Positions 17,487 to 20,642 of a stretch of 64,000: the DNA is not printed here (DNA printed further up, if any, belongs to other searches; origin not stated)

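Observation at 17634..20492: About 950-aa secreted protein with a lone CxxCH heme c motif, a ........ linker and an extra C-terminal domain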

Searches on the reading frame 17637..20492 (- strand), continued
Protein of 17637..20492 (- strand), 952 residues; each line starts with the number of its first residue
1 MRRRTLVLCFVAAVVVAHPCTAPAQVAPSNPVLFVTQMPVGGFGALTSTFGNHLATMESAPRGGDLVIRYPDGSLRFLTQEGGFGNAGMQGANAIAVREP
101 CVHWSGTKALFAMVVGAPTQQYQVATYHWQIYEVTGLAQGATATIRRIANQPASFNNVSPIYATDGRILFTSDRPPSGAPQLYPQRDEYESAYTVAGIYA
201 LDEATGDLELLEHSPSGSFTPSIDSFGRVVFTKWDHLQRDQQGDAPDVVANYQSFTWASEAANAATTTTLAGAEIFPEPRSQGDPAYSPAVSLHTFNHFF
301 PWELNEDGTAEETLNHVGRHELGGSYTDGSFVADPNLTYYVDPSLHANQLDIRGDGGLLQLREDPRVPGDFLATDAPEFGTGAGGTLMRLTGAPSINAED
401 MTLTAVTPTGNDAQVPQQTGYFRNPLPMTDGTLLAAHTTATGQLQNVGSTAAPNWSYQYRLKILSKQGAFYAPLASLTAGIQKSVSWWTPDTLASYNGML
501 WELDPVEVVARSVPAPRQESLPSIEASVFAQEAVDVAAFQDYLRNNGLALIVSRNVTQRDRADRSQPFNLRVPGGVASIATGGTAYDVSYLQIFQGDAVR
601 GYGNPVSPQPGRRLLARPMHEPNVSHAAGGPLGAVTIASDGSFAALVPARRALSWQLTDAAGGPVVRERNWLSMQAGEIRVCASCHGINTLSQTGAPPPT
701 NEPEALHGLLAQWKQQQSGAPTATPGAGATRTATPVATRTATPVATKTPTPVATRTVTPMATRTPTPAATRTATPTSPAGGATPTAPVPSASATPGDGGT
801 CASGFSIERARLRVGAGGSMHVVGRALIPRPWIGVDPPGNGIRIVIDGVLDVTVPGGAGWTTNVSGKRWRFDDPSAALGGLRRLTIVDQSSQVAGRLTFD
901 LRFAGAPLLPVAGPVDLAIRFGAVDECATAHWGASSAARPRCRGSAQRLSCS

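Call 34: predict_structure(alignment_id=A1)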
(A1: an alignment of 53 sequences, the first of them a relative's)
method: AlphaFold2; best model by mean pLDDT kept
length: 952 residues; sequences in the alignment: 53
mean_pLDDT: 84.0   pTM: 0.74
mean pLDDT of the five models: 84.0, 81.1, 80.7, 80.3, 77.7
residues with pLDDT >= 90: 560; 70-90: 220; 50-70: 86; < 50: 86
segments of 3 or more residues with pLDDT < 50: 17-21, 721-766, 768-799
pLDDT, mean of each block of 10 residues (from residue 1): 63 54 71 97 90 93 97 97 94 96 98 97 94 98 98 96 98 92 85 91 97 90 96 72 70 87 87 69 75 73 95 79 60 69 72 82 96 91 94 84 89 67 97 96 93 96 93 95 95 95 98 93 97 97 97 90 71 93 90 88 89 88 93 96 96 91 83 94 69 85 97 85 39 32 33 32 31 30 29 38 92 91 97 94 92 94 96 94 97 97 80 87 94 88 88 94
secondary structure, 60 per line:
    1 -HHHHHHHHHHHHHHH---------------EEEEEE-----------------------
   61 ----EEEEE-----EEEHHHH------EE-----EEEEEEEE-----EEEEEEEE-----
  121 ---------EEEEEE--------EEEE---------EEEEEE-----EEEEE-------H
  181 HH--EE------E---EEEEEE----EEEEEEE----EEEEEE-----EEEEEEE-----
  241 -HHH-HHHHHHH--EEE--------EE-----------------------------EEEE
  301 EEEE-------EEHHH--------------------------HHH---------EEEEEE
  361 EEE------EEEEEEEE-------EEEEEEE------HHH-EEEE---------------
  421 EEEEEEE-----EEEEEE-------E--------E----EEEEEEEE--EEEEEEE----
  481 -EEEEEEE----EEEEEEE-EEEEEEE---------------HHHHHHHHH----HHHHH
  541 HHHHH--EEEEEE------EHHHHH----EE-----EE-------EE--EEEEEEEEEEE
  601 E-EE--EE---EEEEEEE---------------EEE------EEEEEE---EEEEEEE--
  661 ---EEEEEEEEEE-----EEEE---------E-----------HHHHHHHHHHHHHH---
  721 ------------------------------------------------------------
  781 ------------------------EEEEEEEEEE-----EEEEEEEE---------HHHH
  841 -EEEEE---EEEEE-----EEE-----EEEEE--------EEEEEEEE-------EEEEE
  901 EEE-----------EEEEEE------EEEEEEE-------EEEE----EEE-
elements in order (helices of 4 or more, strands of 3 or more residues): H2-16 E32-37 E65-69 E75-77 H78-81 E95-102 E108-115 E130-135 E144-147 E157-162 E168-172 E197-202 E207-213 E218-223 E229-235 H246-252 E255-257 E297-304 E355-363 E370-377 E385-391 E402-405 E421-427 E433-438 E460-467 E470-476 E482-488 E493-499 E501-507 H523-531 H536-545 E548-553 H561-565 E590-601 E612-618 E634-636 E643-648 E652-658 E664-673 E679-682 H704-717 E805-814 E820-827 H837-840 E842-846 E850-854 E860-862 E868-872 E881-888 E896-903 E915-920 E927-933 E941-944 E949-951

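Call 37: fold_search(model_id=the predicted structure, library=pdb)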
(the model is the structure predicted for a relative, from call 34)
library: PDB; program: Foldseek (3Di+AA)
matches with E <= 10: 952; with E <= 0.001: 29
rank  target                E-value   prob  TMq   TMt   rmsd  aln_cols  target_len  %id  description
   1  5c2v_D                3.9e-19  1.00  0.39  0.48   8.3       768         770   14  Kuenenia stuttgartiensis Hydrazine Synthase (released 2015-10-14)
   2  5c2v_A                1.7e-18  1.00  0.39  0.48   8.4       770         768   13  Kuenenia stuttgartiensis Hydrazine Synthase (released 2015-10-14)
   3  8wt1_C                5.2e-06  1.00  0.20  0.28  12.7       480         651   13  Crystal structure of S9 carboxypeptidase from Geobacillus sterothermophilus (released 2024-03-13)
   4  6ryw                  8.3e-06  0.99  0.18  0.25  23.4       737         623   11  Copper oxidase from Colletotrichum graminicola (released 2019-11-13)
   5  5yzn_D                9.2e-06  1.00  0.20  0.28  24.3       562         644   10  Crystal structure of S9 peptidase (active form) from Deinococcus radiodurans R1 (released 2018-11-14)
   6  6ryx                  1.7e-05  0.97  0.16  0.23  23.2       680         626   12  Copper oxidase from Colletotrichum graminicola (released 2019-11-13)
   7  2eic                  1.9e-05  0.99  0.19  0.26  21.8       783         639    8  Crystal Structure of Galactose Oxidase mutant W290F (released 2007-04-24)
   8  5yzn_C                2.1e-05  1.00  0.19  0.27  11.8       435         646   11  Crystal structure of S9 peptidase (active form) from Deinococcus radiodurans R1 (released 2018-11-14)
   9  6ikg_C                3.2e-05  1.00  0.19  0.27  11.6       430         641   12  Crystal structure of substrate-bound S9 peptidase (S514A mutant) from Deinococcus radiodurans (released 2018-11-14)
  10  3azo_A                4.4e-05  1.00  0.21  0.29  16.0       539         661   11  Crystal structure of puromycin hydrolase (released 2011-07-27)
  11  2w38                  6.1e-05  1.00  0.18  0.34   9.8       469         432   10  Crystal structure of the pseudaminidase from Pseudomonas aeruginosa (released 2008-12-23)
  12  6eku                  8.3e-05  0.82  0.15  0.18  23.2       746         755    9  Vibrio cholerae neuraminidase complexed with zanamivir (released 2017-11-29)
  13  7c72_B                9.3e-05  1.00  0.20  0.27  15.1       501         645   10  Structure of a mycobacterium tuberculosis puromycin-hydrolyzing peptidase (released 2021-03-24)
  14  3azp_A                1.3e-04  1.00  0.21  0.28  16.0       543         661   11  Crystal structure of puromycin hydrolase S511A mutant (released 2011-07-27)
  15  9dku_A                1.6e-04  1.00  0.20  0.43  10.8       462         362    8  NanH sialidase from C. perfringens in complex with Sialyl LacNAc (released 2025-09-17)
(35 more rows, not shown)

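Call 39: search_solved_structures(query=A1, max_evalue=1, show_alignments=2)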
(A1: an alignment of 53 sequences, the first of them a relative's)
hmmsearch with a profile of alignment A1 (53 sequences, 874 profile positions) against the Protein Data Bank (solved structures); distinct sequences matched with E-value up to 1: 1.
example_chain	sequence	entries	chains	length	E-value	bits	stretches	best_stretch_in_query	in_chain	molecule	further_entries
1cno_A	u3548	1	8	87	0.57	11.3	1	682-724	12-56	CYTOCHROME C552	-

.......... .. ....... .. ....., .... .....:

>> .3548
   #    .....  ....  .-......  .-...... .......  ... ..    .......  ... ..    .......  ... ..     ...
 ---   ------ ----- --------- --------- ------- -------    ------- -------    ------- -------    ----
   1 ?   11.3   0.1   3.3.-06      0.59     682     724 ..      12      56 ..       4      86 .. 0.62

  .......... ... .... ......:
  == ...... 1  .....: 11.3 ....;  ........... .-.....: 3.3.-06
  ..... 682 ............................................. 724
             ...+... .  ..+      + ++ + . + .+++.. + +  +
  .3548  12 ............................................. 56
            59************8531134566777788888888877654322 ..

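Call 64: search_protein_families(library=pfam, alignment_id=A4, max_evalue=0.0001)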
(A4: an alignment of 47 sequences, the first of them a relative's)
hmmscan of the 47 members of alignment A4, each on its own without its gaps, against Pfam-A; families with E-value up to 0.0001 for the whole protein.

A. member 1, P0041 (1102 aa): 3 families
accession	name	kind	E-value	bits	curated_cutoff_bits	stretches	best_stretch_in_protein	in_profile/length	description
PF18582.6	HZS_alpha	-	1.7e-07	32.2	26.6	1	633-686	44-97/98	Hydrazine synthase alpha subunit middle domain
PF13620.12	CarboxypepD_reg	-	3.7e-05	24.4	32.3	0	797-858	2-65/82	Carboxypeptidase regulatory-like domain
PF00404.24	Dockerin_1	-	5.8e-05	23.6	22.9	0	853-902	6-55/57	Dockerin type I domain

B. families by the number of members that match (of 47 scanned): 33 families (the first 25 are shown)
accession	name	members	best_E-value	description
PF18582.6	HZS_alpha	47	5.1e-12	Hydrazine synthase alpha subunit middle domain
PF18962.6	Por_Secre_tail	7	1.7e-12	Secretion system C-terminal sorting domain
PF03160.20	Calx-beta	6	3e-35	Calx-beta domain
PF13517.12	FG-GAP_3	4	1.4e-42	FG-GAP-like repeat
PF01839.29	FG-GAP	4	1.8e-37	FG-GAP repeat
PF07676.18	PD40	4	3.5e-31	WD40-like Beta Propeller Repeat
PF00041.27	fn3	4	5.1e-18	Fibronectin type III domain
PF18998.6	Flg_new_2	3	1.3e-19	Divergent InlB B-repeat domain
PF25788.1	Ig_Rha78A_N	3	1.8e-14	Rha78A-like, N-terminal immunoglobulin domain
PF16656.11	Pur_ac_phosph_N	3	3.8e-14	Purple acid Phosphatase, N-terminal domain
PF00404.24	Dockerin_1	3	2.2e-07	Dockerin type I domain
PF19190.6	BACON_2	2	2.7e-24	Viral BACON domain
PF13004.13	BACON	2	8.2e-23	Putative binding domain, N-terminal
PF00801.26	PKD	2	1.2e-11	PKD domain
PF24489.1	Ig_J_second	2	5.2e-10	Tip attachment protein J second Ig-like domain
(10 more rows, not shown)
